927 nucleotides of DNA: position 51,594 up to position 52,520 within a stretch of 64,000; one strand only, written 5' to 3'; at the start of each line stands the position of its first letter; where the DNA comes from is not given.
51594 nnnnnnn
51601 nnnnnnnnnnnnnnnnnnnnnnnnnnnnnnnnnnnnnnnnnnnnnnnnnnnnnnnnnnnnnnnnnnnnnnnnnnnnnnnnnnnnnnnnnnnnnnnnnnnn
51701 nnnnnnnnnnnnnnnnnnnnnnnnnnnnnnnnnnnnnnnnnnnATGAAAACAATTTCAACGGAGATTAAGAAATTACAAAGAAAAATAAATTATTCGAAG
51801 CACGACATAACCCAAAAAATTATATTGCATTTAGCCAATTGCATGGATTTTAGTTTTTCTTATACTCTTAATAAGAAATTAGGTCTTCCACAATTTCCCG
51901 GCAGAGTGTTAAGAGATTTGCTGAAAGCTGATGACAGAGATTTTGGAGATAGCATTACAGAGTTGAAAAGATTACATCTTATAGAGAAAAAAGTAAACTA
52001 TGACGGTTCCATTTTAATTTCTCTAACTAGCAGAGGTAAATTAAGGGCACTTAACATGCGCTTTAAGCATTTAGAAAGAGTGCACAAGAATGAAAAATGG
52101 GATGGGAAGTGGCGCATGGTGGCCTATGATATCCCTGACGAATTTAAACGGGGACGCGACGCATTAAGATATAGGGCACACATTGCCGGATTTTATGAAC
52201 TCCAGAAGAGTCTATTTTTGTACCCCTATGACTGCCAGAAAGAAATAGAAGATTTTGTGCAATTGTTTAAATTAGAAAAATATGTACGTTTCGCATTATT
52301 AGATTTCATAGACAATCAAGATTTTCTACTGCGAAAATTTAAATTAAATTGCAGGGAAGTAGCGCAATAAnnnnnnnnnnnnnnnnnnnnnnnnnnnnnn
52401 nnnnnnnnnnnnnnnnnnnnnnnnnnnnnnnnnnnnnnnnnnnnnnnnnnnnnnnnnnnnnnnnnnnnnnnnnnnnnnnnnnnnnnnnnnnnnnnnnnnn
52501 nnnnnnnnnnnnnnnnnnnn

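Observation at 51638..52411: PaaX-like regulator gene bracketed by two identical perfect palindromes in the middle of the pilus operon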

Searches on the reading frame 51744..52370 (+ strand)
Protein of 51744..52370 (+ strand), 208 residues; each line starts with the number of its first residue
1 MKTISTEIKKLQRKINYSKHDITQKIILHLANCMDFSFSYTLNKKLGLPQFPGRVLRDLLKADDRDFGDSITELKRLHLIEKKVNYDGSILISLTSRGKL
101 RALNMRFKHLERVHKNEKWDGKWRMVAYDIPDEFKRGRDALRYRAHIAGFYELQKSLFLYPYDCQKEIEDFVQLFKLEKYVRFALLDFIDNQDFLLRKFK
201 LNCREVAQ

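Call 4: search_protein_families(library=pfam, proteins=[window:51744-52370:+], max_evalue=0.01)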
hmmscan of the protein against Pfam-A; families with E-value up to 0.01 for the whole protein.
window:51744-52370:+ (208 aa): 1 family
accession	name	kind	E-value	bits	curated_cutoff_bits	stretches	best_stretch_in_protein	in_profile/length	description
PF20803.2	PaaX_M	-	4.2e-18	65.7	24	1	117-185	2-70/83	PaaX protein central Cas2-like domain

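Call 5: search_protein_families(library=ncbifam, proteins=[window:51744-52370:+], max_evalue=0.1)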
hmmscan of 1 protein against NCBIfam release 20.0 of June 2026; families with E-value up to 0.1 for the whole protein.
window:51744-52370:+ (208 aa): 1 family
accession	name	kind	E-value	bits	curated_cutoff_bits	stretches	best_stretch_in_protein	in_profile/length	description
TIGR02277.1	PaaX_trns_reg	equivalog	2e-05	24.3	264.55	1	115-186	82-151/279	phenylacetic acid degradation operon negative regulatory protein PaaX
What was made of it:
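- On PaaX family repressor (TIGR02277 / COG3327): The NCBIfam score is 24.3 against a cutoff of 264.55 (call 5).
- Checked: It scores 24 bits against the NCBIfam PaaX equivalog, whose cutoff is 264 bits (calls 4, 5).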

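Call 10: find_homologous_proteins(query=window:51744-52367:+)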
Query window:51744-52367:+ (208 aa): 152 proteins with E <= 0.001 among 249 candidates; the best 120 are listed.
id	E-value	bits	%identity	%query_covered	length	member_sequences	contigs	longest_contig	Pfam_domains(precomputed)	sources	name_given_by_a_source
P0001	1.5e-134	464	100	100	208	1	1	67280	PF20803.3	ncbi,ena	-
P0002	2.6e-81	290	70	89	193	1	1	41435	PF20803.3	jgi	-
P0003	1.1e-79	285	65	94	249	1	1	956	PF20803.3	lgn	-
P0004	1.5e-77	278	66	93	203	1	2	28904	PF20803.3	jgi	-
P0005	1.0e-76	275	64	92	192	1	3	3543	PF20803.3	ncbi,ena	-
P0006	2.2e-76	274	63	92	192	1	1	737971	PF20803.3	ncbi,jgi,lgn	ncbi:MAG: hypothetical protein WC711_02510 [Candidatus Staskawiczbacteria bacterium]|jgi:hypothetica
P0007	1.1e-74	268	63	92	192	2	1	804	PF20803.3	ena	-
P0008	2.2e-73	264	64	88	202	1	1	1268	PF20803.3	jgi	-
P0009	1.1e-72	262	63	91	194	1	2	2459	PF20803.3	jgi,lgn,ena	-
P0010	4.4e-72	260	61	91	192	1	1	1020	PF20803.3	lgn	-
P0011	7.9e-72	259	63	90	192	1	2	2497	PF20803.3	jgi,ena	-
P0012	4.1e-71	257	61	93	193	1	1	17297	PF20803.3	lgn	-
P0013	6.9e-71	256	61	90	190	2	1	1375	PF20803.3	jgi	-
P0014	7.9e-71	256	63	89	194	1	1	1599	PF20803.3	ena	-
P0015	1.0e-70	256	68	83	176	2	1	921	PF20803.3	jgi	-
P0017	2.8e-70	254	63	89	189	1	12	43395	PF20803.3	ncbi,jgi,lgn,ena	-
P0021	1.8e-68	248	64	87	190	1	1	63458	PF20803.3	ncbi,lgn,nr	ncbi:MAG: hypothetical protein NTW11_03945 [Candidatus Staskawiczbacteria bacterium]|nr:hypothetical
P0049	6.9e-57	210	58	87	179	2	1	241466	PF20803.3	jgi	jgi:phenylacetic acid degradation operon negative regulatory protein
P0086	1.0e-50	190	60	71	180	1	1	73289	PF20803.3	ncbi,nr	ncbi:MAG: hypothetical protein NTY81_03760 [Candidatus Staskawiczbacteria bacterium]|nr:hypothetical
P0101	4.2e-49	185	50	82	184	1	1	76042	PF20803.3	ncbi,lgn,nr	ncbi:MAG: hypothetical protein NTY81_03375 [Candidatus Staskawiczbacteria bacterium]|nr:hypothetical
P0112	1.4e-46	177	55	71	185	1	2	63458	PF20803.3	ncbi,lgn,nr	ncbi:MAG: hypothetical protein NTW11_03885 [Candidatus Staskawiczbacteria bacterium]|nr:hypothetical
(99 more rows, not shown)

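Call 12: find_encoding_contigs(protein=P0006, flank=6000, max_places=2)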
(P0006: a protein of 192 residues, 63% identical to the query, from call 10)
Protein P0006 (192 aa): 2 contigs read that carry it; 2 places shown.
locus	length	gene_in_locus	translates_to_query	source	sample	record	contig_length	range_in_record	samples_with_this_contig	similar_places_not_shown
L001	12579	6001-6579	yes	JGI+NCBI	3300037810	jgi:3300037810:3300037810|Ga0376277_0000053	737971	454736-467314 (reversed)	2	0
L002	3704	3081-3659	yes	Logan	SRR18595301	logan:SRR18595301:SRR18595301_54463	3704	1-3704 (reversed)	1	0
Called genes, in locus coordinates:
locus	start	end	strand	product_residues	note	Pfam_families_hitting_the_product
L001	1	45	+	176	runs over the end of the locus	PF04350:PilO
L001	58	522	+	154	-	PF28597:T2SSF_N (weak)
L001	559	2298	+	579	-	PF00437:T2SSE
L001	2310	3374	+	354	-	PF00437:T2SSE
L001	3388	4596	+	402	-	PF28597:T2SSF_N, PF00482:T2SSF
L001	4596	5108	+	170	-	PF07963:N_methyl (weak)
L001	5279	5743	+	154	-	PF07963:N_methyl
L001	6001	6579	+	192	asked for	PF20803:PaaX_M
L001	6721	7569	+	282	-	PF06750:A24_N_bact, PF01478:Peptidase_A24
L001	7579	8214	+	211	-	-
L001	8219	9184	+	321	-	PF07963:N_methyl (weak), PF02368:Big_2 (weak)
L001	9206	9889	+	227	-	PF07963:N_methyl (weak)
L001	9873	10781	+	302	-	-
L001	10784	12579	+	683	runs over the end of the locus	PF22745:Nlig-Ia, PF01653:DNA_ligase_aden, PF03120:OB_DNA_ligase, PF03119:DNA_ligase_ZBD, PF14520:HHH_5 (faint), PF12826:HHH_2, PF00533:BRCT, PF12738:PTCB-BRCT (weak)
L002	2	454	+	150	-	?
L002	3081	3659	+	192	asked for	PF20803:PaaX_M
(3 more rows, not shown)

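Call 13: find_encoding_contigs(protein=P0002, flank=6000, max_places=2)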
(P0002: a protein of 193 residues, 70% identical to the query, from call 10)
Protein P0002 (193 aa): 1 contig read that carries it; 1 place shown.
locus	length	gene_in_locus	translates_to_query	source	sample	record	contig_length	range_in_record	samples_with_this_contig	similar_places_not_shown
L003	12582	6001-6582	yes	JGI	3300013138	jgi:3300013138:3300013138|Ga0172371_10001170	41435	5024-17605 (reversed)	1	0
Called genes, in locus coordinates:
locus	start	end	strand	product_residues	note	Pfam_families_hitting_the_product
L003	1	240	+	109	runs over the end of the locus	-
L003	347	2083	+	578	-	PF05157:MshEN (weak), PF00437:T2SSE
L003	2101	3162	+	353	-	PF00437:T2SSE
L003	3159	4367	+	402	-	PF28597:T2SSF_N, PF00482:T2SSF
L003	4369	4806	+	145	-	PF07963:N_methyl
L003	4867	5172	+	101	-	PF07963:N_methyl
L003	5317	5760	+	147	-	PF07963:N_methyl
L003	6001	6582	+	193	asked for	PF20803:PaaX_M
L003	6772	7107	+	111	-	-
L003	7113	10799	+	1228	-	PF05048:NosD, PF13229:Beta_helix, PF05048:NosD, PF13229:Beta_helix (weak), PF02450:LCAT, PF01674:Lipase_2 (weak), PF07819:PGAP1 (weak), PF24096:DUF7379 (weak)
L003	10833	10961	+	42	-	-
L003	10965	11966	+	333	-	PF04055:Radical_SAM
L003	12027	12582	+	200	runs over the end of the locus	PF08220:HTH_DeoR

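Call 14: find_encoding_contigs(protein=P0004, flank=6000, max_places=2)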
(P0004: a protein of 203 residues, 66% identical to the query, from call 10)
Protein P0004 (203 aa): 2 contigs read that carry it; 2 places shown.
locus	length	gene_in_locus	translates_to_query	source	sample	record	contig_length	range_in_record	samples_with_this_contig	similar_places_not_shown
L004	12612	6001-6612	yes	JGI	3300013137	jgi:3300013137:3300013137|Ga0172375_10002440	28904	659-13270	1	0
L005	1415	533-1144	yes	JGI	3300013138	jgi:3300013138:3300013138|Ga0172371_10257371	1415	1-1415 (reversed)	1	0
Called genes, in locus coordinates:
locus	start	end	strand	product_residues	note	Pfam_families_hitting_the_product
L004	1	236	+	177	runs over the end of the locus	PF04350:PilO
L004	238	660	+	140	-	-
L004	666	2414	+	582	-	PF00437:T2SSE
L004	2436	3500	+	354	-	PF00437:T2SSE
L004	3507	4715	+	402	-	PF28597:T2SSF_N, PF00482:T2SSF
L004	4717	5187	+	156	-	PF07963:N_methyl (weak)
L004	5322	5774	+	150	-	PF07963:N_methyl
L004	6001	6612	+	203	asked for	PF20803:PaaX_M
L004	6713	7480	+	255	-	PF06750:A24_N_bact, PF01478:Peptidase_A24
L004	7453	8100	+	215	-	PF07963:N_methyl (weak)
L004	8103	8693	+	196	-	PF07963:N_methyl (weak)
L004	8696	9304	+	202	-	PF07963:N_methyl (weak)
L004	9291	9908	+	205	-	-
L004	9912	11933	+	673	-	PF22745:Nlig-Ia, PF01653:DNA_ligase_aden, PF03120:OB_DNA_ligase, PF03119:DNA_ligase_ZBD, PF14520:HHH_5 (faint), PF12826:HHH_2, PF00533:BRCT, PF12738:PTCB-BRCT (weak)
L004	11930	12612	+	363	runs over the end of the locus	PF01098:FTSW_RODA_SPOVE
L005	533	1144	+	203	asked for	PF20803:PaaX_M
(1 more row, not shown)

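Call 17: find_encoding_contigs(protein=P0021, flank=10000, max_places=1)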
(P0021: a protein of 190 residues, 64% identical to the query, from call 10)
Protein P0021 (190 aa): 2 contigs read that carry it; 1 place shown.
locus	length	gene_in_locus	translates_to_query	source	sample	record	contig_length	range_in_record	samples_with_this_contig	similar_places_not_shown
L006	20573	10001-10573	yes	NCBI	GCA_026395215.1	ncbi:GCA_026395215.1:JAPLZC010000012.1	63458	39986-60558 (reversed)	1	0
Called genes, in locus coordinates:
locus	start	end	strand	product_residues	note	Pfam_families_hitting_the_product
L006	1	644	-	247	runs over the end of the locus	PF00156:Pribosyltran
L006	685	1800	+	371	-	PF11104:PilM_2, PF14450:FtsA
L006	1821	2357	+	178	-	-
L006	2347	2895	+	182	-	PF04350:PilO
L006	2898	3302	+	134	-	PF28597:T2SSF_N (weak)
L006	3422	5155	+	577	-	PF00437:T2SSE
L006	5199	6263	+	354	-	PF00437:T2SSE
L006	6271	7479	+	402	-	PF28597:T2SSF_N, PF00482:T2SSF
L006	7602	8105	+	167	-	PF07963:N_methyl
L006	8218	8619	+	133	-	PF07963:N_methyl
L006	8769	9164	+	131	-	PF07963:N_methyl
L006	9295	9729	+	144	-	PF07963:N_methyl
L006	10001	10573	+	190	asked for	PF20803:PaaX_M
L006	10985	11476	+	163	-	PF01478:Peptidase_A24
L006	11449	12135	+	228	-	-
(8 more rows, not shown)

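Call 18: find_encoding_contigs(protein=P0017, flank=6000, max_places=2)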
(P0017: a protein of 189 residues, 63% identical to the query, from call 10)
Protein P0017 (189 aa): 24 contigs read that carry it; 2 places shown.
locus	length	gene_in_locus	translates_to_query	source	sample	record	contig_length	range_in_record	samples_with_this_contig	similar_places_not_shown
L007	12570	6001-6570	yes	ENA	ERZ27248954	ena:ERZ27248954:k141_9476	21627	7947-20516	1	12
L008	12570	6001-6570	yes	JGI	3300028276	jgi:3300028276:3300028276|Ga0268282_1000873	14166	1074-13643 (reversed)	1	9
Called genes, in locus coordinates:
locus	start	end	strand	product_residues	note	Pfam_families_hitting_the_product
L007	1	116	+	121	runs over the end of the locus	PF28597:T2SSF_N (weak)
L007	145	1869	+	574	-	PF05157:MshEN (weak), PF00437:T2SSE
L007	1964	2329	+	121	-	PF00072:Response_reg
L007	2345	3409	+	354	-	PF00437:T2SSE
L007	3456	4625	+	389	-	PF00482:T2SSF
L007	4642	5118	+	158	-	PF07963:N_methyl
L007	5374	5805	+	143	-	PF07963:N_methyl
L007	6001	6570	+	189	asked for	PF20803:PaaX_M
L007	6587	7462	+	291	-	PF06750:A24_N_bact, PF01478:Peptidase_A24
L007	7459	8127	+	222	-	-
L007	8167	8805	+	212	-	PF07963:N_methyl (weak)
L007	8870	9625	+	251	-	-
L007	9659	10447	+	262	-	-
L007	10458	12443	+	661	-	PF22745:Nlig-Ia, PF01653:DNA_ligase_aden, PF03120:OB_DNA_ligase, PF03119:DNA_ligase_ZBD, PF14520:HHH_5 (faint), PF12826:HHH_2, PF00533:BRCT, PF12738:PTCB-BRCT (weak)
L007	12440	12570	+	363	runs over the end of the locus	PF01098:FTSW_RODA_SPOVE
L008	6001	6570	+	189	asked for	PF20803:PaaX_M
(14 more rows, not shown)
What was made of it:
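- On Insertion sequence / MITE-like mobile element: P0017 sits in the same neighbourhood on 24 contigs (call 18).
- The identical protein P0017 sits in the same neighbourhood on 24 contigs (call 18).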

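Call 19: find_encoding_contigs(protein=P0049, flank=6000, max_places=1)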
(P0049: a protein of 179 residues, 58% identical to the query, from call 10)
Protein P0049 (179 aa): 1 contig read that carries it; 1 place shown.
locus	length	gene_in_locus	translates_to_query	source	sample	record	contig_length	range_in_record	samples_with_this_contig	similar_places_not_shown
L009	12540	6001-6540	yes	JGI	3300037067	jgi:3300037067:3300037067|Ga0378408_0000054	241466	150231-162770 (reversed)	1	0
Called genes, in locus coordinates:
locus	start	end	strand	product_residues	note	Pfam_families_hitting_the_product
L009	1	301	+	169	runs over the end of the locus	PF10543:ORF6N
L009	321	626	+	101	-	-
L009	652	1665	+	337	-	PF00154:RecA_N, PF08423:Rad51 (weak), PF06745:ATPase (weak), PF27531:MT3502_N (weak), PF21096:RecA_C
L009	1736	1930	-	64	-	PF01084:Ribosomal_S18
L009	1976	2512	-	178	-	PF00436:SSB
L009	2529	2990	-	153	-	PF01250:Ribosomal_S6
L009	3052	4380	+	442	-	PF02878:PGM_PMM_I, PF02879:PGM_PMM_II, PF02880:PGM_PMM_III, PF00408:PGM_PMM_IV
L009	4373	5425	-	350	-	PF00579:tRNA-synt_1b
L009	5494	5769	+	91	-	-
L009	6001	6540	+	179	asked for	PF20803:PaaX_M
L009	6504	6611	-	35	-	-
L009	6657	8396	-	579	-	PF00753:Lactamase_B, PF12706:Lactamase_B_2 (weak), PF22505:RNase_J_b_CASP, PF17770:RNase_J_C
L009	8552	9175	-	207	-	PF14528:LAGLIDADG_3 (faint)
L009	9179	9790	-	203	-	PF06560:GPI, PF14667:Polysacc_synt_C (faint)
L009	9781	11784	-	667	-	PF00496:SBP_bac_5, PF01471:PG_binding_1, PF00496:SBP_bac_5 (weak)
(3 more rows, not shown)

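Call 28: find_related_loci(query=A1, collection=metagenome_contigs, flank=4000)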
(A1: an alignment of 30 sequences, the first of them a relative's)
Query A1 (208 aa) in metagenome_contigs; peptide patterns used: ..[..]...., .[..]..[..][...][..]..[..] (x = any residue, [..] = any of these).
600 stretches matched a pattern (row limit reached: there are more); 540 encode a relative of the query (tblastn E <= 1e-3); the best 80 are kept; 80 distinct loci.
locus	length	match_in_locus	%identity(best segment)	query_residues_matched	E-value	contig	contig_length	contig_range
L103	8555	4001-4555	70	16-201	5e-86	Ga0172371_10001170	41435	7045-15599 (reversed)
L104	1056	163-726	63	12-201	7e-85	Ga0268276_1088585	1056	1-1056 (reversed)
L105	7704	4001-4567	63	12-202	6e-77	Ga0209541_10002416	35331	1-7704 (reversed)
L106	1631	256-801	63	13-199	6e-81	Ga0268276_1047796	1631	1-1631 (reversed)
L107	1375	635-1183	61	8-195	3e-81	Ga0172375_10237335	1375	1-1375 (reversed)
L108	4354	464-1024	59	10-201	2e-73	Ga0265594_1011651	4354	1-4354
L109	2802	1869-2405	61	19-202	1e-72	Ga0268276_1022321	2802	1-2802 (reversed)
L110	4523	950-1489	59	18-202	5e-70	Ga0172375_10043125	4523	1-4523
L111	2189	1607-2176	57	9-202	5e-70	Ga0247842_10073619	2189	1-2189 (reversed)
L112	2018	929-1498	57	9-202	2e-70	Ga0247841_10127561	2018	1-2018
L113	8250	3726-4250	60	22-201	8e-65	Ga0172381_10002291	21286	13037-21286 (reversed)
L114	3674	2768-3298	58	20-201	3e-64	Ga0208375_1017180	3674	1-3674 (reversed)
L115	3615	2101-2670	57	12-206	2e-63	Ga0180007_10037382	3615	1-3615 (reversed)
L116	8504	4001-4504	58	22-193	1e-62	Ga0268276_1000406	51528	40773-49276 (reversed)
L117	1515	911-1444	54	8-193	8e-63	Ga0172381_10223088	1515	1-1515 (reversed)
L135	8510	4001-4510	53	18-192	4e-56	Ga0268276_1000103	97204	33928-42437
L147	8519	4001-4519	46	21-201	6e-52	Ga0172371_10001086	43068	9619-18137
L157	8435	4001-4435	56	55-201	1e-49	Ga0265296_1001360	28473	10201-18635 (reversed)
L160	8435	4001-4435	52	55-201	2e-49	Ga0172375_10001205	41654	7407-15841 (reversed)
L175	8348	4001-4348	62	85-202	1e-46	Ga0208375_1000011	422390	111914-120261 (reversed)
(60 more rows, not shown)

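Call 35: predict_structure(alignment_id=A1)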
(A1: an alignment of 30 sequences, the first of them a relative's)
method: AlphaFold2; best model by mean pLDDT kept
length: 208 residues; sequences in the alignment: 30
mean_pLDDT: 85.2   pTM: 0.76
mean pLDDT of the five models: 85.2, 82.3, 81.3, 78.9, 71.0
residues with pLDDT >= 90: 115; 70-90: 62; 50-70: 20; < 50: 11
segments of 3 or more residues with pLDDT < 50: 42-52
pLDDT, mean of each block of 10 residues (from residue 1): 84 73 89 75 43 60 82 93 79 91 94 85 97 97 96 96 95 97 97 94 68
secondary structure, 60 per line:
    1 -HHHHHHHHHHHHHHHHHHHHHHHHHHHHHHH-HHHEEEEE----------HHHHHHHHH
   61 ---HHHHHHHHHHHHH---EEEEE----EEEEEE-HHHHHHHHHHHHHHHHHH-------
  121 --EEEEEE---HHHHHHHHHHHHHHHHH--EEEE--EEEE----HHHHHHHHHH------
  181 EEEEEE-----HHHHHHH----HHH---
elements in order: H2-32 E37-41 H52-60 H64-76 E80-84 E89-94 H96-113 E123-128 H132-148 E151-154 E157-160 H165-174 E181-186 H192-198
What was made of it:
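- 51744..52370 (+): Gene for a 208-aa mini-PaaX protein: N-terminal helix, winged helix-turn-helix, and Cas2-like PaaX_M domain, with no C-terminal ligand domain. AF2 model pLDDT 85 (call 35).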

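Call 38: search_protein_families(library=pfam, proteins=[L147:609-1886:+, L147:1898-2590:+, L147:2590-3336:+, L147:3402-3869:+, L147:4544-5281:+, L147:5289-5813:+, L147:6281-7942:+, L116:833-2767:+, L116:2957-3838:+, L116:4649-6136:+], max_evalue=0.001)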
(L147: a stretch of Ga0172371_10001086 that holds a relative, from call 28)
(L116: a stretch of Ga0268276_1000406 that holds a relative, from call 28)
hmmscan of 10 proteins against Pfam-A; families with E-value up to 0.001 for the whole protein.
L147:609-1886:+ (425 aa): 1 family
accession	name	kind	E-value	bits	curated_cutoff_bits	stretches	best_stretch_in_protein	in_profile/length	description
PF00344.25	SecY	-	1.1e-100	337.4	32.2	1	70-410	1-306/306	SecY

L147:1898-2590:+ (230 aa): 6 families
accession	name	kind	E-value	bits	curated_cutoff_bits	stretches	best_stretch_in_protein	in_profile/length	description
PF00406.28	ADK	-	7.8e-17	62.2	26.8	1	8-206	1-150/151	Adenylate kinase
PF13207.12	AAA_17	-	6.5e-11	43.1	27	1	9-141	1-120/136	AAA domain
PF13238.12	AAA_18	-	6.3e-06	27.1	29.4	1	6-103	1-82/128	AAA domain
PF13671.12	AAA_33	-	0.00013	22.7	27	1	5-135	1-110/143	AAA domain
PF11767.14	SET_assoc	-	0.00016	21.7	24.1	1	20-53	27-61/66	Histone lysine methyltransferase SET associated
PF01202.28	SKI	-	0.00057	20.5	22.1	0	12-58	1-46/159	Shikimate kinase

L147:2590-3336:+ (248 aa): 1 family
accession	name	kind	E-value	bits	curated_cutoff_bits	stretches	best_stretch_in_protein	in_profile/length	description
PF00557.29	Peptidase_M24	-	1.8e-48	165.5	23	1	13-239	3-208/208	Metallopeptidase family M24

L147:3402-3869:+ (155 aa): 0 families

L147:4544-5281:+ (245 aa): 1 family
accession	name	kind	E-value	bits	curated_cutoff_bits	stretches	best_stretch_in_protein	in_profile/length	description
PF00121.24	TIM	-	6.2e-83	278.5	20.1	1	15-243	2-244/245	Triosephosphate isomerase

L147:5289-5813:+ (174 aa): 1 family
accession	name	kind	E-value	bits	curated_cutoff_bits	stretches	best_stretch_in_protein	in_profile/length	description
PF04308.18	RNaseH_like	-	8.5e-40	136.5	25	1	26-174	1-144/145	Ribonuclease H-like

L147:6281-7942:+ (553 aa): 2 families
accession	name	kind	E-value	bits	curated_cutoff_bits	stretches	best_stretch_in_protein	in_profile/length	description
PF01411.24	tRNA-synt_2c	-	2e-114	383.5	30.3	2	5-317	1-328/552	tRNA synthetases class II (A)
PF07973.19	tRNA_SAD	-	7.2e-14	51.9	24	1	502-548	1-43/44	Threonyl and Alanyl tRNA synthetase second additional domain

L116:833-2767:+ (644 aa): 2 families
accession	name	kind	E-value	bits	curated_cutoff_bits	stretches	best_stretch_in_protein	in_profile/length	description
PF00905.27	Transpeptidase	-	6e-62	210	22.1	1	300-637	1-299/299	Penicillin binding protein transpeptidase domain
PF03717.20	PBP_dimer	-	6.4e-32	111.8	24.4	1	92-255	2-173/180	Penicillin-binding Protein dimerisation domain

L116:2957-3838:+ (293 aa): 1 family
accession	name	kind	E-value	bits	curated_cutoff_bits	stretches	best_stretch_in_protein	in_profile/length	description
PF07589.16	PEP-CTERM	-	2.7e-06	27.7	20.7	1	267-290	1-24/24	PEP-CTERM motif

L116:4649-6136:+ (495 aa): 3 families
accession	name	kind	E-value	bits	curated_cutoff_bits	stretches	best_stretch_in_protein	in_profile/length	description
PF00152.25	tRNA-synt_2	-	3.3e-67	227.2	25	1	152-492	3-307/308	tRNA synthetases class II (D, K and N)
PF01336.31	tRNA_anti-codon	-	4.8e-15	55.7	27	1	56-133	1-74/75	OB-fold nucleic acid binding domain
PF01409.25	tRNA-synt_2d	-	5.7e-05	23.2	19.8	1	218-301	77-161/246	tRNA synthetases class II core domain (F)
